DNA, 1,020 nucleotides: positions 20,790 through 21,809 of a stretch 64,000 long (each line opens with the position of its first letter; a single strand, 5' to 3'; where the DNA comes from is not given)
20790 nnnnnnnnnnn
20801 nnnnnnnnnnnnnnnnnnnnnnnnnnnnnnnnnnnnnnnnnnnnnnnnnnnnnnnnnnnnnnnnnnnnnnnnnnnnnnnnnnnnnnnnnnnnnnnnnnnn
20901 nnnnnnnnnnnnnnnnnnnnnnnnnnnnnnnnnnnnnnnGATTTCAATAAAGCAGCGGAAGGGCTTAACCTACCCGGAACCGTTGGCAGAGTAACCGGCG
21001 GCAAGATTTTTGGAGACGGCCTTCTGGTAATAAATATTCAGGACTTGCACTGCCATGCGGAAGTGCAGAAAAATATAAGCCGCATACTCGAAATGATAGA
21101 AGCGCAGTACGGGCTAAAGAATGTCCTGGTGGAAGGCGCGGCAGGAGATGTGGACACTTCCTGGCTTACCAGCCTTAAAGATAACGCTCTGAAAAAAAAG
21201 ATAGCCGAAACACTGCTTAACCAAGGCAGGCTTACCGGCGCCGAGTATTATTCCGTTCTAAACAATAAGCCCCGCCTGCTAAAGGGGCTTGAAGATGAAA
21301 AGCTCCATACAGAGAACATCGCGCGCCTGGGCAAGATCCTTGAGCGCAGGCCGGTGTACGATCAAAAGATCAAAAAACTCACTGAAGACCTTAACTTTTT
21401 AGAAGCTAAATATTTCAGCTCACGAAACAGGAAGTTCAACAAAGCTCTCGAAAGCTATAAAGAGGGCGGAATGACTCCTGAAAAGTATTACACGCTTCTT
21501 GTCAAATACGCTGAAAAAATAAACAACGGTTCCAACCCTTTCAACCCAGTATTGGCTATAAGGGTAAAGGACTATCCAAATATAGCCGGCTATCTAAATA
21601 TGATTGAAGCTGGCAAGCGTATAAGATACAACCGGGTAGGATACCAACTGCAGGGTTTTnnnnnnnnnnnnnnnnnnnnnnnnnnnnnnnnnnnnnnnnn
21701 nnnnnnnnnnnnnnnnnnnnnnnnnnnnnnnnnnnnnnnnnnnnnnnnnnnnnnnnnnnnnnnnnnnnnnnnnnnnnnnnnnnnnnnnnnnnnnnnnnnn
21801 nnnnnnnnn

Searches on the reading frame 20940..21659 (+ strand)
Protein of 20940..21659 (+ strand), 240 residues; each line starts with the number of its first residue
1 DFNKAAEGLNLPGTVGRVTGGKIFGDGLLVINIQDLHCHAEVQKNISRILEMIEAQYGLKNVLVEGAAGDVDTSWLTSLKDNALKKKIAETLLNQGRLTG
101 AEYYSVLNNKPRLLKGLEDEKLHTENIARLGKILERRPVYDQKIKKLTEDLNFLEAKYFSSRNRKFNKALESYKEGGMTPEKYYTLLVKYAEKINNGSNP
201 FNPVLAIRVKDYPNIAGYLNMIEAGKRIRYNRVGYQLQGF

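Call 56: find_related_loci(query=A3, collection=genome_contigs, flank=1000)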
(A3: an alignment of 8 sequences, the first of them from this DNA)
Query A3 (240 aa) in genome_contigs; peptide patterns used: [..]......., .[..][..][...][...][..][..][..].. (x = any residue, [..] = any of these).
316 stretches matched a pattern; 222 encode a relative of the query (tblastn E <= 1e-3); the best 80 are kept; 80 distinct loci.
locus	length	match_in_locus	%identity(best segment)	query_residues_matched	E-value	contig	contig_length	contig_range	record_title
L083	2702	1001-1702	51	7-240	1e-79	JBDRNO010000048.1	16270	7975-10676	MAG: Bacteroidota bacterium isolate MEGAHIT-group-1.892 k141_8059928, whole genome shotgun sequence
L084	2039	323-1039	52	2-240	2e-78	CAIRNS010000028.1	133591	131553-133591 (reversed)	MAG: uncultured Elusimicrobia bacterium isolate AM-2014_bin-1828 genome assembly, contig: bin-1828:28/31, whole genome s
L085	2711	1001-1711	49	5-238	5e-77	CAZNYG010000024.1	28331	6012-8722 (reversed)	MAG TPA_asm: uncultured Elusimicrobiales bacterium isolate SRP263991_co7_858 genome assembly, contig: NODE_2299_length_2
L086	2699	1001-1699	46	6-238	4e-75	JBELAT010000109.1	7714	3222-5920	MAG: Endomicrobiales bacterium isolate SPRUCE 9 SPRUCE_9_109, whole genome shotgun sequence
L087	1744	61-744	47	11-238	2e-75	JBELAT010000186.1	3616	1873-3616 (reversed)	MAG: Endomicrobiales bacterium isolate SPRUCE 9 SPRUCE_9_186, whole genome shotgun sequence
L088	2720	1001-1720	46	1-240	2e-74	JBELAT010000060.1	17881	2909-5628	MAG: Endomicrobiales bacterium isolate SPRUCE 9 SPRUCE_9_60, whole genome shotgun sequence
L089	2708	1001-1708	48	4-240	2e-73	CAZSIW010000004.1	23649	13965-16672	MAG TPA_asm: uncultured Elusimicrobiales bacterium isolate binchicken_co3_602 genome assembly, contig: NODE_6767_length_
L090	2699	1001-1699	48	6-238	7e-73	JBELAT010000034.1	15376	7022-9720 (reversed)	MAG: Endomicrobiales bacterium isolate SPRUCE 9 SPRUCE_9_34, whole genome shotgun sequence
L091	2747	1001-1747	47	2-240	2e-71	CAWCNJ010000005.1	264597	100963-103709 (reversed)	MAG: Endomicrobiales bacterium isolate MFD09286.bin.2.87 genome assembly, contig: contig_47677, whole genome shotgun seq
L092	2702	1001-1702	46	5-238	1e-71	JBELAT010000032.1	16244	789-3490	MAG: Endomicrobiales bacterium isolate SPRUCE 9 SPRUCE_9_32, whole genome shotgun sequence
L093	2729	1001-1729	47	6-240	1e-70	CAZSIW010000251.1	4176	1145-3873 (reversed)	MAG TPA_asm: uncultured Elusimicrobiales bacterium isolate binchicken_co3_602 genome assembly, contig: NODE_71117_length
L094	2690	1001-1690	44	11-240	9e-68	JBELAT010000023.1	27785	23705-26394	MAG: Endomicrobiales bacterium isolate SPRUCE 9 SPRUCE_9_23, whole genome shotgun sequence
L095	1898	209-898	45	11-240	3e-67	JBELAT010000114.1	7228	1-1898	MAG: Endomicrobiales bacterium isolate SPRUCE 9 SPRUCE_9_114, whole genome shotgun sequence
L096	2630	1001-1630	48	29-238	3e-66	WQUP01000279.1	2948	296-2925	MAG: Endomicrobia bacterium isolate Cu122P5bin43 JGI20166J26741_12223541, whole genome shotgun sequence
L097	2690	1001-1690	43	11-240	1e-65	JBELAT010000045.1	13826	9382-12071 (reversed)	MAG: Endomicrobiales bacterium isolate SPRUCE 9 SPRUCE_9_45, whole genome shotgun sequence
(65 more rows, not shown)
